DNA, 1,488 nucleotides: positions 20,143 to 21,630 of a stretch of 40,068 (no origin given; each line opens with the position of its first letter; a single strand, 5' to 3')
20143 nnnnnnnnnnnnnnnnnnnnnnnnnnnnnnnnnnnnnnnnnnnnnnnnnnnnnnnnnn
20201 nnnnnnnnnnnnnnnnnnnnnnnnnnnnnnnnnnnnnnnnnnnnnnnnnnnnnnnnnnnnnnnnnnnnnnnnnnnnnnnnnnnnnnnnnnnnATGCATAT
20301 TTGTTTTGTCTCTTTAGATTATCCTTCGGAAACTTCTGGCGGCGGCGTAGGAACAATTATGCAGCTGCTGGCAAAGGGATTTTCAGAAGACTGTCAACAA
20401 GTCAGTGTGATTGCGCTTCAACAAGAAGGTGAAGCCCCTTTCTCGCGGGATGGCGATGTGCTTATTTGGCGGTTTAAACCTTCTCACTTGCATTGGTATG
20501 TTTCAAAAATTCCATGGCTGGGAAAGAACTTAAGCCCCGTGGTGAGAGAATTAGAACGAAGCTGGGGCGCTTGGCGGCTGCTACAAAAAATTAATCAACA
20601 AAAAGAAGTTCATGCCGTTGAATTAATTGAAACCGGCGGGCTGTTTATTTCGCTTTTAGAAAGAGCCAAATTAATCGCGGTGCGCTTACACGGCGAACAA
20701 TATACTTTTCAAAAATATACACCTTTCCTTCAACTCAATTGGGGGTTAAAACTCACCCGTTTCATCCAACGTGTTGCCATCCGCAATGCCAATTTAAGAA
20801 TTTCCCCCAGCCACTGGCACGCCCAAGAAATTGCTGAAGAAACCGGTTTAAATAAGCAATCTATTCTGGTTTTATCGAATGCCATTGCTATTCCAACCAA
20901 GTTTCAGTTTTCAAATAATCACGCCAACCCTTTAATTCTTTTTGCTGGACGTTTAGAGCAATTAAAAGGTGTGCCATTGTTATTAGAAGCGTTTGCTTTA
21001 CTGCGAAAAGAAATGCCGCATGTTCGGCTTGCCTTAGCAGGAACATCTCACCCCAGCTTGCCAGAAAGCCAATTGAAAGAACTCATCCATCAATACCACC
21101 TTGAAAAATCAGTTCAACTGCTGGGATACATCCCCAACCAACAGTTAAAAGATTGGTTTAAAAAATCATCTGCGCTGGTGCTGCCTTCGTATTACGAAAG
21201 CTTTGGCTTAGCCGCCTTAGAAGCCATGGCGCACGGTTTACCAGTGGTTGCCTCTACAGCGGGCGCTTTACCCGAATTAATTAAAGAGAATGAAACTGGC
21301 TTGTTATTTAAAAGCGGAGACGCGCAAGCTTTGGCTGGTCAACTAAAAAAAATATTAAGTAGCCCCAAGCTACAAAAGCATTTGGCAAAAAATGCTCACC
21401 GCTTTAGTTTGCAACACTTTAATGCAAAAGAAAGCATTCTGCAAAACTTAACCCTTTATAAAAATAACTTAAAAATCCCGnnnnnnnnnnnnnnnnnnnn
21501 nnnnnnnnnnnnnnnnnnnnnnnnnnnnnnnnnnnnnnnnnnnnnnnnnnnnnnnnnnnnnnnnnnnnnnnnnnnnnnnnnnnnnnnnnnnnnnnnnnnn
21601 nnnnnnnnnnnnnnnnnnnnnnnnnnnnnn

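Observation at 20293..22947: Unusual tri-domain enzyme: GT4 glycosyltransferase fused to an LmbE/PIG-L-type deacetylase and a SAM methyltransferase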

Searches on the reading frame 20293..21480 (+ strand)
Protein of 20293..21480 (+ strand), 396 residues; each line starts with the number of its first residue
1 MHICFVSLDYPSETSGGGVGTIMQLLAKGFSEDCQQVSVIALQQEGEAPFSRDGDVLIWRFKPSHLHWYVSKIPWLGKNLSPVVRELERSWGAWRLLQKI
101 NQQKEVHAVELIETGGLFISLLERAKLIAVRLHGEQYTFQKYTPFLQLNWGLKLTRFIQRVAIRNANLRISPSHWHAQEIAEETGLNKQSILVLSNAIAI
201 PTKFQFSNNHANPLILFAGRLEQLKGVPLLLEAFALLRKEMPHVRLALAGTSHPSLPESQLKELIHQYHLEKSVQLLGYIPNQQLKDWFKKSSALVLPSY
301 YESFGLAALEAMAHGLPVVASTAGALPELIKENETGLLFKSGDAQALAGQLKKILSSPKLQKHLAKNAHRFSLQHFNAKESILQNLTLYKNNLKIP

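Call 30: search_solved_structures(query=window:20293-21480:+, max_evalue=1e-8, show_alignments=1)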
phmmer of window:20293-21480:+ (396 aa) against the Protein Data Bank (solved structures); distinct sequences matched with E-value up to 1e-8: 56.
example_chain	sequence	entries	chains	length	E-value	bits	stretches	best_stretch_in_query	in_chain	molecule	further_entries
6kih_A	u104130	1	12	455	5.7e-26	95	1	211-390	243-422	Tll1590 protein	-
5i45_A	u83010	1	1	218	6.3e-19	71.8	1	218-371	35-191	Glycosyl transferases group 1 family protein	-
3c4q_A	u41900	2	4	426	4.9e-18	68.9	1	214-370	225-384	Predicted glycosyltransferases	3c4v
3c48_A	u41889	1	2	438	5.2e-18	68.8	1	214-369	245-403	Predicted glycosyltransferases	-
7qsg_A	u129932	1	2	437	8.1e-18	68.2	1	179-391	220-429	D-inositol 3-phosphate glycosyltransferase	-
2jjm_A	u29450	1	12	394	2.2e-16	63.4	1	203-392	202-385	GLYCOSYL TRANSFERASE, GROUP 1 FAMILY PROTEIN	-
3mbo_A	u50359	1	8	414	2.6e-16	63.2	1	204-392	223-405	Glycosyltransferase, group 1 family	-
6w25_A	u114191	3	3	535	1.2e-15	61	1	215-383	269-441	Melanocortin receptor 4,GlgA glycogen synthase,Melanocortin receptor 4 | Melanocortin receptor 4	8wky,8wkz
5d00_A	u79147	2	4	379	1.7e-15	60.5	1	191-389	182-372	N-acetyl-alpha-D-glucosaminyl L-malate synthase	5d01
9m88_C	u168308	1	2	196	2.8e-15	59.8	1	214-357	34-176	Glycogen synthase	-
2bfw_A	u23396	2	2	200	3e-15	59.7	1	214-357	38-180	GLGA GLYCOGEN SYNTHASE | PGS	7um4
6e59_A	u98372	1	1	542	5.8e-15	58.8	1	215-383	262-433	Substance-P receptor, GlgA glycogen synthase, Substance-P receptor chimera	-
7w41_A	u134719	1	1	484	7e-15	58.5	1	215-374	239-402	Gastrin-releasing peptide receptor,GlgA glycogen synthase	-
6n1x_A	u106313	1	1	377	7.1e-15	58.5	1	203-376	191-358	Glycosyltransferase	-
6d9t_A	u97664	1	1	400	7.8e-15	58.4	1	203-376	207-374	Glycosyl transferase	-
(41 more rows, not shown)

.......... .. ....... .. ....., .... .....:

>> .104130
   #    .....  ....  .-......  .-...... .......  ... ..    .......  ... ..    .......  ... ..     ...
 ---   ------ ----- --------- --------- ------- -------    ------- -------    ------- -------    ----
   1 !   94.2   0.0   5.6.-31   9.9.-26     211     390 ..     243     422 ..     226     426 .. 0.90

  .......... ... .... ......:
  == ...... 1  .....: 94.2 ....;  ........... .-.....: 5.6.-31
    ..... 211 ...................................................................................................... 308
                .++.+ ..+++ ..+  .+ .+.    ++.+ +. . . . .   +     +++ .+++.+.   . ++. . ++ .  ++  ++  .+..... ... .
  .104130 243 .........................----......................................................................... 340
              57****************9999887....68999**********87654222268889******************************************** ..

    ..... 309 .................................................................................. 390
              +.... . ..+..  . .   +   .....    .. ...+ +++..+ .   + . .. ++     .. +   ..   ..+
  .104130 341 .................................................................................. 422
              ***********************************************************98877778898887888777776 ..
